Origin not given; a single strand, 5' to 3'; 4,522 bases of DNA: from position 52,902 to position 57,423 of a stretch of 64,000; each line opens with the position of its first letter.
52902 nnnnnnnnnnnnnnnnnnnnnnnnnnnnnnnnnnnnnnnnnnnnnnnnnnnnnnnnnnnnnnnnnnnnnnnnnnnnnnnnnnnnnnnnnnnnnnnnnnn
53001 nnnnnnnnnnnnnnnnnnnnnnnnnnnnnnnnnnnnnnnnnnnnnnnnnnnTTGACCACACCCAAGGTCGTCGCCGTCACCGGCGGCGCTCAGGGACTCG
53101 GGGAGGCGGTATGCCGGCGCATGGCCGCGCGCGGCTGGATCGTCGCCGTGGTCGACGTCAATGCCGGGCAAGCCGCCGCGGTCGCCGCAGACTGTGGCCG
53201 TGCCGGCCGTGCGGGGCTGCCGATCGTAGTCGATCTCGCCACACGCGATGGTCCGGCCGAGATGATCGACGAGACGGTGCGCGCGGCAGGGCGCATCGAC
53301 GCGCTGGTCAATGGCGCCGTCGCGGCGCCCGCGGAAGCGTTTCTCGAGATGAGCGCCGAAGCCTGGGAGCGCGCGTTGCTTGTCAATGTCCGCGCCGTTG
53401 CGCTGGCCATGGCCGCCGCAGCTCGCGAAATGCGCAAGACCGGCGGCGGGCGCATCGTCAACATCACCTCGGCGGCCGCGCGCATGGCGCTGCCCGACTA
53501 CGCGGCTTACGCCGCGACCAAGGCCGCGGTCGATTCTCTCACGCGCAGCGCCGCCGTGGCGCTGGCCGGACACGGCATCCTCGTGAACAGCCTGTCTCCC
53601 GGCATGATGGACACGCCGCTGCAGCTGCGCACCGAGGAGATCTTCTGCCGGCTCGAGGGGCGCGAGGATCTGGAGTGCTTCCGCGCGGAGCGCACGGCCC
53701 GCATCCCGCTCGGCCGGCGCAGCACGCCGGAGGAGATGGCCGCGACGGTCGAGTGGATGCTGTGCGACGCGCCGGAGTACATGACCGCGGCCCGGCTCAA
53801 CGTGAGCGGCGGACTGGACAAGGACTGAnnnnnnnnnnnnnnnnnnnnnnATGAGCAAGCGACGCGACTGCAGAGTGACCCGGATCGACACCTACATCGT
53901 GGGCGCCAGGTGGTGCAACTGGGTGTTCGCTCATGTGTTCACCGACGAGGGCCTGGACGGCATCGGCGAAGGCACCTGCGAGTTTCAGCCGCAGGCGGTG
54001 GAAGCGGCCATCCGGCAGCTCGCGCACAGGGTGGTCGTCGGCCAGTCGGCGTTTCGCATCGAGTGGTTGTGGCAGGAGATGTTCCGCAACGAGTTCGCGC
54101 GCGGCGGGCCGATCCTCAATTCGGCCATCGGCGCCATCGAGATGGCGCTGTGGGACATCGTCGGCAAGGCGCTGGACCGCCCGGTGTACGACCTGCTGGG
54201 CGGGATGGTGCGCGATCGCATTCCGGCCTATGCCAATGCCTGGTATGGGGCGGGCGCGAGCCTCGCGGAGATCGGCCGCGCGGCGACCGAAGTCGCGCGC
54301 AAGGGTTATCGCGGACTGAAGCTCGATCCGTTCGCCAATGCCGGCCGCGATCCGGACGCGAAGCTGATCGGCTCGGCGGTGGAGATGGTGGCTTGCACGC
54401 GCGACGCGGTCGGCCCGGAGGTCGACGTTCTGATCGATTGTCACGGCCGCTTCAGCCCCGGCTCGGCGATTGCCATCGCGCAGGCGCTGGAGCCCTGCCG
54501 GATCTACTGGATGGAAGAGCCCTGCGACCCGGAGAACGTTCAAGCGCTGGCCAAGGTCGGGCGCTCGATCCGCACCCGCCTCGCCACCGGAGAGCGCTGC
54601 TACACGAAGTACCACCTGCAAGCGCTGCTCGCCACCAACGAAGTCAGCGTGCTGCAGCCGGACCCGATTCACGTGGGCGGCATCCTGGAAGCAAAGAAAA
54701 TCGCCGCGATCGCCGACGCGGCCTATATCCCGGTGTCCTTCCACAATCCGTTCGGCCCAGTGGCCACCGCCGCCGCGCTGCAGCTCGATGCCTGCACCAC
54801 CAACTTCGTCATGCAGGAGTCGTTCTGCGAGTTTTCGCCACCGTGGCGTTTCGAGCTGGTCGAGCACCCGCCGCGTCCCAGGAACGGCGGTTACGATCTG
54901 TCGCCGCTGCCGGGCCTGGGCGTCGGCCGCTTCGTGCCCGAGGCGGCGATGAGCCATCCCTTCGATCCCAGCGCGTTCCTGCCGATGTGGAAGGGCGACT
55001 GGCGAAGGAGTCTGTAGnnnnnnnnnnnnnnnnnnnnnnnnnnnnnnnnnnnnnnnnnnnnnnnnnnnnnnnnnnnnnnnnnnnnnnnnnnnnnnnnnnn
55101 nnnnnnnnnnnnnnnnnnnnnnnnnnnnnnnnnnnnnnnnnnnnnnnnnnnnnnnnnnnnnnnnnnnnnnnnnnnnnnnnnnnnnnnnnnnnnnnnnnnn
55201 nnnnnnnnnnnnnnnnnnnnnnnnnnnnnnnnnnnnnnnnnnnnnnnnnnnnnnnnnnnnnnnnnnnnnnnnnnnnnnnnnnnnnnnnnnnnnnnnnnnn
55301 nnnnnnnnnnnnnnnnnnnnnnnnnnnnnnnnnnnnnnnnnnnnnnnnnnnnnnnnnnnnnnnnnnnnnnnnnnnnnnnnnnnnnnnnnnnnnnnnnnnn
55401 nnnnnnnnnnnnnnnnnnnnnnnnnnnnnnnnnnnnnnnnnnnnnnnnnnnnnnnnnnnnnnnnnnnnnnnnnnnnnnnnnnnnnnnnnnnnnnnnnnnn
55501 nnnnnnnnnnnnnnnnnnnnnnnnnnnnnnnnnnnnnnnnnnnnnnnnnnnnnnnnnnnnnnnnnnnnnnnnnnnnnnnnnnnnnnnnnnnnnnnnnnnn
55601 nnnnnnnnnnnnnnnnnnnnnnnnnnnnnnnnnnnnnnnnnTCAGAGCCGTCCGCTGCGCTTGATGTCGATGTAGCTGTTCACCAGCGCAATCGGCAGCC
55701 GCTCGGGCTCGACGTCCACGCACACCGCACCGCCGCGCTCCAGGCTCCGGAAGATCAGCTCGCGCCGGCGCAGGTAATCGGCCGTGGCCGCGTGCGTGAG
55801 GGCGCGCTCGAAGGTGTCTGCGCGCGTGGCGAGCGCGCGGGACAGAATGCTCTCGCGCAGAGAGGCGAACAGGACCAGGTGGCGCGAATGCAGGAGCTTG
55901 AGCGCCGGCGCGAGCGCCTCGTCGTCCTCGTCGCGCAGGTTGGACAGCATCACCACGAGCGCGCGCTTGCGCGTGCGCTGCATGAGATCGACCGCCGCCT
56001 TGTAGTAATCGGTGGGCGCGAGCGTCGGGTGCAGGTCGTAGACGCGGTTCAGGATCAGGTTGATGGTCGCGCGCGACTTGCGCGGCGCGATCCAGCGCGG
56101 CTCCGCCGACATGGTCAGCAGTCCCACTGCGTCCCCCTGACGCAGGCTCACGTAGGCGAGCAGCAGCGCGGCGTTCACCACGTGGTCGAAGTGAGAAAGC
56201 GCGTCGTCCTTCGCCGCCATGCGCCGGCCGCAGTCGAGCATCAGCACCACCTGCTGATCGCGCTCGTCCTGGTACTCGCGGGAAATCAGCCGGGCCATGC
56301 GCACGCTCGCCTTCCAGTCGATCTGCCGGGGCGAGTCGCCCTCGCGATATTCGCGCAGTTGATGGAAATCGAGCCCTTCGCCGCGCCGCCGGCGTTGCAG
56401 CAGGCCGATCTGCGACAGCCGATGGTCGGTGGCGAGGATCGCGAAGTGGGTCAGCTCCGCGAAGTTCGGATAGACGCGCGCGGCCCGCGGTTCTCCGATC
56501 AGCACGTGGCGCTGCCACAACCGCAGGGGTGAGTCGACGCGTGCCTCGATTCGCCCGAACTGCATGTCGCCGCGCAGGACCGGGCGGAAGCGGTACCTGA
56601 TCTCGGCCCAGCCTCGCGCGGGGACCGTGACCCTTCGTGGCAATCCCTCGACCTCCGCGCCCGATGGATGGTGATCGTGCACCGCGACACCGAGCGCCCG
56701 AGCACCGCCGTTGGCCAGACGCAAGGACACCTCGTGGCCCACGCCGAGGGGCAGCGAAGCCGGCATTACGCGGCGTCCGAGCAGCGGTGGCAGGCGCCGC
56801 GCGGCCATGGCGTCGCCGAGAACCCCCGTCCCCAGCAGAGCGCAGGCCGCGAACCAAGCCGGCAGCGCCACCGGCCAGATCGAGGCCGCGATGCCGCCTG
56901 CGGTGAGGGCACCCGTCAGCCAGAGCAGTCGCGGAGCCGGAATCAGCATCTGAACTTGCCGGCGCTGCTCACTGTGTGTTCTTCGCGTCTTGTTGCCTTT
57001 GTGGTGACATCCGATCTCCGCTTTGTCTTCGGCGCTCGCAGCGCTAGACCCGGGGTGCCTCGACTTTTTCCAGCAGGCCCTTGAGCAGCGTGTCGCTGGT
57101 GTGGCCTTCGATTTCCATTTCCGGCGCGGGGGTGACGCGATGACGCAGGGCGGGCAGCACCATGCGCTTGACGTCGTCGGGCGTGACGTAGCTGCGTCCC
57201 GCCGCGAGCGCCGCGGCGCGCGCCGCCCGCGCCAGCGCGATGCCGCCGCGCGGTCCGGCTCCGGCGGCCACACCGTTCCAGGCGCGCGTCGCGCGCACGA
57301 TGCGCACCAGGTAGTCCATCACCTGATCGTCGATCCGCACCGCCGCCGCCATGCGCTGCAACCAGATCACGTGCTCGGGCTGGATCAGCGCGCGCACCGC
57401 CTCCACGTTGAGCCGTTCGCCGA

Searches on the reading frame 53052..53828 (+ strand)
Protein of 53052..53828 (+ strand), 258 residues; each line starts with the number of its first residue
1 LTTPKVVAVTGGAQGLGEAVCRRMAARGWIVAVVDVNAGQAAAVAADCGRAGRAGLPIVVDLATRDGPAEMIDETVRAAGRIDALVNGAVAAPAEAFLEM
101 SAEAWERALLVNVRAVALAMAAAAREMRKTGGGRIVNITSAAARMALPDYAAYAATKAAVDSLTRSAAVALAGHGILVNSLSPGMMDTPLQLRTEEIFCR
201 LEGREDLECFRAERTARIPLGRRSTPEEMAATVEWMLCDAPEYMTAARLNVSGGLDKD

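Call 75: search_protein_families(library=pfam, proteins=[window:53052-53828:+], max_evalue=0.001)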
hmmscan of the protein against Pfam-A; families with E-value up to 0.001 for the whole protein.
window:53052-53828:+ (258 aa): 3 families
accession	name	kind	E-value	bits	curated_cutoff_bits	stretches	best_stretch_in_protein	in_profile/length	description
PF00106.31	adh_short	-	1.3e-48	165.5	26.6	1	5-191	1-187/195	short chain dehydrogenase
PF13561.12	adh_short_C2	-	3.1e-47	161.6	27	1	13-255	3-235/236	Enoyl-(Acyl carrier protein) reductase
PF08659.16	KR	-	2.5e-08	34.5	22.6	1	8-166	4-162/180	KR domain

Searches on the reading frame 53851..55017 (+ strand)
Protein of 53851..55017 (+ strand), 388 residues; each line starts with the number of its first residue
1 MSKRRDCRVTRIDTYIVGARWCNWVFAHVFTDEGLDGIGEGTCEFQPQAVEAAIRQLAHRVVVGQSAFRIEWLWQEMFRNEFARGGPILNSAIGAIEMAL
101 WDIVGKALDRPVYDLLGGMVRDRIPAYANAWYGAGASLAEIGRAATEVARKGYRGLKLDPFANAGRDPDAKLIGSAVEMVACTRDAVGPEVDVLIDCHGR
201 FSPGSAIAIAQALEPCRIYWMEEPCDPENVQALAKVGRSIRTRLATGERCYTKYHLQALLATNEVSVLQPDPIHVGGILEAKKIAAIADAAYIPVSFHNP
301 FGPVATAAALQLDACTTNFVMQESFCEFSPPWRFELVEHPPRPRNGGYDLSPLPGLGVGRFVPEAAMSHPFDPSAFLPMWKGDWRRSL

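Call 75: search_protein_families(library=pfam, proteins=[window:53851-55017:+], max_evalue=0.001)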
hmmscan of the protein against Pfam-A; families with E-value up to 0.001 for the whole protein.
window:53851-55017:+ (388 aa): 2 families
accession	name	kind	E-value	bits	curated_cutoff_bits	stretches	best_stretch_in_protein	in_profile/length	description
PF13378.12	MR_MLE_C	-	1.9e-58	198.2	29.4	1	143-358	4-213/219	Enolase C-terminal domain-like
PF02746.21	MR_MLE_N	-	1.9e-17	64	22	1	24-117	28-117/117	Mandelate racemase / muconate lactonizing enzyme, N-terminal domain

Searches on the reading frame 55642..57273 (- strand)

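Call 75: search_protein_families(library=pfam, proteins=[window:55642-57273:-], max_evalue=0.001)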
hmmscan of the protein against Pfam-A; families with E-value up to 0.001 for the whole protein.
window:55642-57273:- (543 aa): 2 families
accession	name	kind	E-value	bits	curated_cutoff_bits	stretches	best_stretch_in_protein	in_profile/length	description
PF01882.25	DUF58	-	6.8e-27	94.5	23.4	1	306-471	2-167/216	Protein of unknown function DUF58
PF13519.12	VWA_2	-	6.4e-05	24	27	1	342-440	1-100/107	von Willebrand factor type A domain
